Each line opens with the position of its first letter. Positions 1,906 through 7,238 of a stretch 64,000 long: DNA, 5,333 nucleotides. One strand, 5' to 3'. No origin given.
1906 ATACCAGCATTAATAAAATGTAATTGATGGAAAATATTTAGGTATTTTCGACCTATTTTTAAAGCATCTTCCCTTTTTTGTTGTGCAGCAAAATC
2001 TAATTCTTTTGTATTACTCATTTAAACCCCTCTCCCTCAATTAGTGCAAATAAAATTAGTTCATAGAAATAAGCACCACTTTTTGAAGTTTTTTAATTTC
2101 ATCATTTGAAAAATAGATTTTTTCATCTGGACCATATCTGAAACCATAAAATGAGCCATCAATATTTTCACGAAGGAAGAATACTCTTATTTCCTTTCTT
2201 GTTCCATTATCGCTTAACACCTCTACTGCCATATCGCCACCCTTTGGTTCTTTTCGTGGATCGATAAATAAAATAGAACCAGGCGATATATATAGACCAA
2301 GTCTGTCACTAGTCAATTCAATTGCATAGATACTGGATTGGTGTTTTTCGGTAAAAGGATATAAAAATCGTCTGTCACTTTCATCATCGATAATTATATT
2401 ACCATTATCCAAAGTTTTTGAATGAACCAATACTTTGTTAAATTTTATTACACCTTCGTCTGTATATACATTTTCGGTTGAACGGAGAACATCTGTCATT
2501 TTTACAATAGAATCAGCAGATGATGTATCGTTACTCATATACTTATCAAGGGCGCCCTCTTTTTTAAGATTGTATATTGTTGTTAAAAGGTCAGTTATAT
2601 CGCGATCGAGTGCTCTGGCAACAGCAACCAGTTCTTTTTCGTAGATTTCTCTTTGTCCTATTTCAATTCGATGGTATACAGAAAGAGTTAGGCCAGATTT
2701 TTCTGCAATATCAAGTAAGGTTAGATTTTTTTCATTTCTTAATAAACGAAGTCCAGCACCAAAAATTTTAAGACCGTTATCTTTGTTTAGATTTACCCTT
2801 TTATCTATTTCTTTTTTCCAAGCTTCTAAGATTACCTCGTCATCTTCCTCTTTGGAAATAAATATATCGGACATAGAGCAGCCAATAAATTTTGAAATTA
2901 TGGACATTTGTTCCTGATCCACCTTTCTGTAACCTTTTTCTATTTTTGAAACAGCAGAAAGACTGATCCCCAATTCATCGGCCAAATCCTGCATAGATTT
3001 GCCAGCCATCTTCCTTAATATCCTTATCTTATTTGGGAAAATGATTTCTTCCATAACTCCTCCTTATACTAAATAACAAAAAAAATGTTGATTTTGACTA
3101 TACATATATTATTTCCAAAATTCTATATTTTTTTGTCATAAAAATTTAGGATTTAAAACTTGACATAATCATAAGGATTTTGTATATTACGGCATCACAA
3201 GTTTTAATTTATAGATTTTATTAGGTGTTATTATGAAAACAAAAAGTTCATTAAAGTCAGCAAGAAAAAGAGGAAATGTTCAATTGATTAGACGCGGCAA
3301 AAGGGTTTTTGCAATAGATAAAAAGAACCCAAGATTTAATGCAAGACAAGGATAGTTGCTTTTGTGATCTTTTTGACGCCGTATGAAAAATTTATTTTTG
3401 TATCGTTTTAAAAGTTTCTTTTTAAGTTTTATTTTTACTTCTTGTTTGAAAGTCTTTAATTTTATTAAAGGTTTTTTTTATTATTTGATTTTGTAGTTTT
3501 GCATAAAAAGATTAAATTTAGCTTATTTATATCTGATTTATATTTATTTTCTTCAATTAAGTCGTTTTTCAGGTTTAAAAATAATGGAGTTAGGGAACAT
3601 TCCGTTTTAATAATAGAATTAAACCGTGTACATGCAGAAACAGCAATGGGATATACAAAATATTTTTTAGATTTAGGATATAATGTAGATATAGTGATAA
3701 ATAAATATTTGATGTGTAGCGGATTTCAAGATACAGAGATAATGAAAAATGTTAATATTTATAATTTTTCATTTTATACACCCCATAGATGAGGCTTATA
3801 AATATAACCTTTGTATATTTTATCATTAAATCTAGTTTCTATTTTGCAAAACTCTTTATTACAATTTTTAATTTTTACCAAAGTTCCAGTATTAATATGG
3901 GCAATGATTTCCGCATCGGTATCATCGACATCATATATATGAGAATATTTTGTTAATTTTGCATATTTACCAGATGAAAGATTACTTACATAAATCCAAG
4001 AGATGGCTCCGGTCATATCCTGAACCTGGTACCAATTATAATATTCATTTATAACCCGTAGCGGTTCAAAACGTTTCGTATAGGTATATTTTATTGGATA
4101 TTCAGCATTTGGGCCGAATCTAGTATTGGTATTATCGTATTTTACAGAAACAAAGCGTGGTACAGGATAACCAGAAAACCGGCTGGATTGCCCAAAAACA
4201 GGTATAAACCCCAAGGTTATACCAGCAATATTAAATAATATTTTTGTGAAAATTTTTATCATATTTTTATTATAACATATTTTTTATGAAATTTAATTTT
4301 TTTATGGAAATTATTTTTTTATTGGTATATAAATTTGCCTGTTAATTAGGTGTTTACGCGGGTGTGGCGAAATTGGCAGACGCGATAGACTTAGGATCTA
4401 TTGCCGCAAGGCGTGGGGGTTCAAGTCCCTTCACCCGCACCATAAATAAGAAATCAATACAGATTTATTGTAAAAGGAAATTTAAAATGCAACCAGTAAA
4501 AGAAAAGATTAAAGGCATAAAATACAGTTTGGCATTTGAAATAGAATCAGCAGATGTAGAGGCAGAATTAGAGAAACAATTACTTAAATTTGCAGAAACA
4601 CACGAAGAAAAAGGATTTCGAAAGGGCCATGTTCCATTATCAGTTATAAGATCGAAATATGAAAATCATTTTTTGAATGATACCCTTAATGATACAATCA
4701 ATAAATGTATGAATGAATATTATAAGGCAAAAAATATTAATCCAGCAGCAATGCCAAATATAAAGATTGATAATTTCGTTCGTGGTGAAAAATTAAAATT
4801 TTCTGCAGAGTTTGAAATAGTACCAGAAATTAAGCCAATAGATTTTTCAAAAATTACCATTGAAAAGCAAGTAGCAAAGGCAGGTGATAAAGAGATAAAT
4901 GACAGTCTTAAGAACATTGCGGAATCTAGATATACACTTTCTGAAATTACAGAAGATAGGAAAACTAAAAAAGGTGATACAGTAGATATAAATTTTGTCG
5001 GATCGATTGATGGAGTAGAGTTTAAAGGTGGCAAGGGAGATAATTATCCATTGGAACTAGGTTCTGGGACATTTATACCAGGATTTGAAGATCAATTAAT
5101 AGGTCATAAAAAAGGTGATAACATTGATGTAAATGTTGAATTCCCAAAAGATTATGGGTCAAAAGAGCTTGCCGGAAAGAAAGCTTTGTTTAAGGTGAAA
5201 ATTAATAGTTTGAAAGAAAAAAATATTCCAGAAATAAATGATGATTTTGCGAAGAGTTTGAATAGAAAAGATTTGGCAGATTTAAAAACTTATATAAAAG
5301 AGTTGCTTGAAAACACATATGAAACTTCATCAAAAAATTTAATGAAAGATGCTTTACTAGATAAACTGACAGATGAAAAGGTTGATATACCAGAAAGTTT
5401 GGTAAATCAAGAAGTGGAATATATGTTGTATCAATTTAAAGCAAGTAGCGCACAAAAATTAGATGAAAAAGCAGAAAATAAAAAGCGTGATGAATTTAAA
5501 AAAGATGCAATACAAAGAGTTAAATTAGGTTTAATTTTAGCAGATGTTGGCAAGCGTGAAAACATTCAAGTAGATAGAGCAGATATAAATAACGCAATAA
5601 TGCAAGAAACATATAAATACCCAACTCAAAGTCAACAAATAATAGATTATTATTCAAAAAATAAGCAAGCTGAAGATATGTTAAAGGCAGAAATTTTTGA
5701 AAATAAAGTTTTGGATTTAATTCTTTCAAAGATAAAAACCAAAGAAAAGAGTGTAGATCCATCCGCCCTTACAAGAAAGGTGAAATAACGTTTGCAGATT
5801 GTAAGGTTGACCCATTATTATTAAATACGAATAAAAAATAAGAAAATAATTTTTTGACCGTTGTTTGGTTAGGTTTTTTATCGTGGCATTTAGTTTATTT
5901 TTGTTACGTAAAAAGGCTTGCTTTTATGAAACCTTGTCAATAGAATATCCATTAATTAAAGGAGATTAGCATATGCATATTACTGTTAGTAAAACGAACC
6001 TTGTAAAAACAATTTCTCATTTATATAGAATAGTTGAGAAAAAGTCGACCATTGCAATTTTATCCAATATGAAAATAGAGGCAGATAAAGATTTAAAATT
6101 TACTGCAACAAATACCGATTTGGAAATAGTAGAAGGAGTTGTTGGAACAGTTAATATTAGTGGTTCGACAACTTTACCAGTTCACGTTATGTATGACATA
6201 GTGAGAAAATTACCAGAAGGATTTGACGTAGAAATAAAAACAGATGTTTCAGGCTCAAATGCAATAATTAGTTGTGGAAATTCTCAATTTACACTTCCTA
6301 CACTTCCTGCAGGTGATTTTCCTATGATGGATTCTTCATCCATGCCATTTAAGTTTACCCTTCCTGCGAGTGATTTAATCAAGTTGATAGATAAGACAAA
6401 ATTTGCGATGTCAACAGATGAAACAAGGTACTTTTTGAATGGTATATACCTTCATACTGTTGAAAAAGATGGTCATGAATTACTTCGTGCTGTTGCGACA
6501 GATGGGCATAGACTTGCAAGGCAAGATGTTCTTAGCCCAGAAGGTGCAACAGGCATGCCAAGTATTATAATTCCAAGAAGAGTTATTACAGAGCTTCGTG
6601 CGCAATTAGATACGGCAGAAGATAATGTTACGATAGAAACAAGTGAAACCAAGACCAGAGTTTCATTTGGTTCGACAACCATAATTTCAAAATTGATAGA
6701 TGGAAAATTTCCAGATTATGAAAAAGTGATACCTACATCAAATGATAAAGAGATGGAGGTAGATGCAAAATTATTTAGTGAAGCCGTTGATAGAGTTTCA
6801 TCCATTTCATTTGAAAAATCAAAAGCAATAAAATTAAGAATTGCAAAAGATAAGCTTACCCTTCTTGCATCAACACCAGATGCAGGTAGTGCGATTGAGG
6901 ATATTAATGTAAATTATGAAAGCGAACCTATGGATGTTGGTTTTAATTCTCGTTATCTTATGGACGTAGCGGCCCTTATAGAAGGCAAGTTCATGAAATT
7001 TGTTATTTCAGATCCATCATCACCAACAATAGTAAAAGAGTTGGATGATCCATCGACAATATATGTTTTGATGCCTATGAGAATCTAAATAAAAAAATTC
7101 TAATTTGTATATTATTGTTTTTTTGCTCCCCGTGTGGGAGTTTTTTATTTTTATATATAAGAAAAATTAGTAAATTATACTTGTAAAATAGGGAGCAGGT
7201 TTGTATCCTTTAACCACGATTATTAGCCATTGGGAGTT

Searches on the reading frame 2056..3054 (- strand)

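Call 24: search_protein_families(library=pfam, proteins=[window:2056-3054:-], max_evalue=1)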
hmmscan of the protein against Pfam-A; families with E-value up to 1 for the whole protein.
window:2056-3054:- (332 aa): 22 families
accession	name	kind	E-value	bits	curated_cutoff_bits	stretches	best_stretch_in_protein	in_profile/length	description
PF01381.28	HTH_3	-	8.8e-25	87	23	2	10-63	1-54/55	Helix-turn-helix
PF13560.12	HTH_31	-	1.4e-13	51.3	27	2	98-152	2-57/64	Helix-turn-helix domain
PF12844.13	HTH_19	-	6.6e-12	45.6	30.2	2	102-159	4-61/64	Helix-turn-helix domain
PF13443.12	HTH_26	-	3.9e-09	37.1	22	2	9-66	1-59/63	Cro/C1-type HTH DNA-binding domain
PF13412.12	HTH_24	-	1.6e-07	31.2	21.9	2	11-37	10-36/48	Winged helix-turn-helix DNA-binding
PF04545.22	Sigma70_r4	-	4.5e-05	23.3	24.1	1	13-40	15-42/50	Sigma-70, region 4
PF13384.12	HTH_23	-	4.8e-05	23.5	24.6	1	9-43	7-42/50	Homeodomain-like domain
PF13413.12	HTH_25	-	0.00057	20.1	24.6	1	11-41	3-33/62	Helix-turn-helix domain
PF09339.16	HTH_IclR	-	0.00071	19.7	22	1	102-129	9-37/52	IclR helix-turn-helix domain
PF01047.28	MarR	-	0.0015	18.8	24.6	0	11-38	10-37/59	MarR family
PF08281.18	Sigma70_r4_2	-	0.015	15.4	25.7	1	12-35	20-43/54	Sigma-70, region 4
PF10209.14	DUF2340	-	0.017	16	25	1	19-84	27-91/120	Uncharacterized conserved protein (DUF2340)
PF13744.12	HTH_37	-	0.022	15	27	0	15-41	28-54/80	Helix-turn-helix domain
PF00717.28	Peptidase_S24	-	0.024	14.8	23.3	1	230-289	22-82/116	Peptidase S24-like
PF13518.12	HTH_28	-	0.028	14.9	25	1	10-44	3-38/52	Helix-turn-helix domain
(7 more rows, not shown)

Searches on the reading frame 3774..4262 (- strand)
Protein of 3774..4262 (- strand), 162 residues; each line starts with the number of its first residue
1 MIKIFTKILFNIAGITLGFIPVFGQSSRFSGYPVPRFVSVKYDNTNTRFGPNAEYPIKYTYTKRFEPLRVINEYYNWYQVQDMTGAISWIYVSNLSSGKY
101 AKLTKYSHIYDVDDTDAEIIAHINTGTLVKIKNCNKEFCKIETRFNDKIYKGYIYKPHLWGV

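Call 24: search_protein_families(library=pfam, proteins=[window:3774-4262:-], max_evalue=1)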
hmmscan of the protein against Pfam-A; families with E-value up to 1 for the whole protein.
window:3774-4262:- (162 aa): 2 families
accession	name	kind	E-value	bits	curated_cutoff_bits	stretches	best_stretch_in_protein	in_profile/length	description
PF06347.19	SH3_4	-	7.1e-17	61.4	24.1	2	41-96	1-55/56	Bacterial SH3 domain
PF08239.17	SH3_3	-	1.2e-09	38.6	27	2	114-156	10-50/54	Bacterial SH3 domain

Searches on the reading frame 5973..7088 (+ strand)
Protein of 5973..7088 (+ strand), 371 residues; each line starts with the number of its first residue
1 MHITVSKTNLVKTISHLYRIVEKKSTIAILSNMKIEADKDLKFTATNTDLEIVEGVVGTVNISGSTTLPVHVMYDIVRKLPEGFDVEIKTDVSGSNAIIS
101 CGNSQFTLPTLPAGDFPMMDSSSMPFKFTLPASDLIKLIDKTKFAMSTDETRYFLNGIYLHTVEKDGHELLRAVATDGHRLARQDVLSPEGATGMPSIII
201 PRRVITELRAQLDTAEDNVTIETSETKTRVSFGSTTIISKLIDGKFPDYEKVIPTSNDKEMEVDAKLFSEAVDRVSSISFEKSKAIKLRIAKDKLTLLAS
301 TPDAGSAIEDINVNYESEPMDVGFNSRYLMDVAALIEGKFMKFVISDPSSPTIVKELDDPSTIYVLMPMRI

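Call 24: search_protein_families(library=pfam, proteins=[window:5973-7088:+], max_evalue=1)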
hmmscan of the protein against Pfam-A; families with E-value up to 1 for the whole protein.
window:5973-7088:+ (371 aa): 3 families
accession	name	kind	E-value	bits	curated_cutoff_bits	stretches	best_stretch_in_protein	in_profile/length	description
PF02767.21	DNA_pol3_beta_2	-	2.1e-31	109.1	27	1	130-248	2-116/116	DNA polymerase III beta subunit, central domain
PF00712.24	DNA_pol3_beta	-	2.3e-31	108.9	24.4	2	1-120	1-120/120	DNA polymerase III beta subunit, N-terminal domain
PF02768.20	DNA_pol3_beta_3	-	2.7e-29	101.9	27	1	251-370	2-121/121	DNA polymerase III beta subunit, C-terminal domain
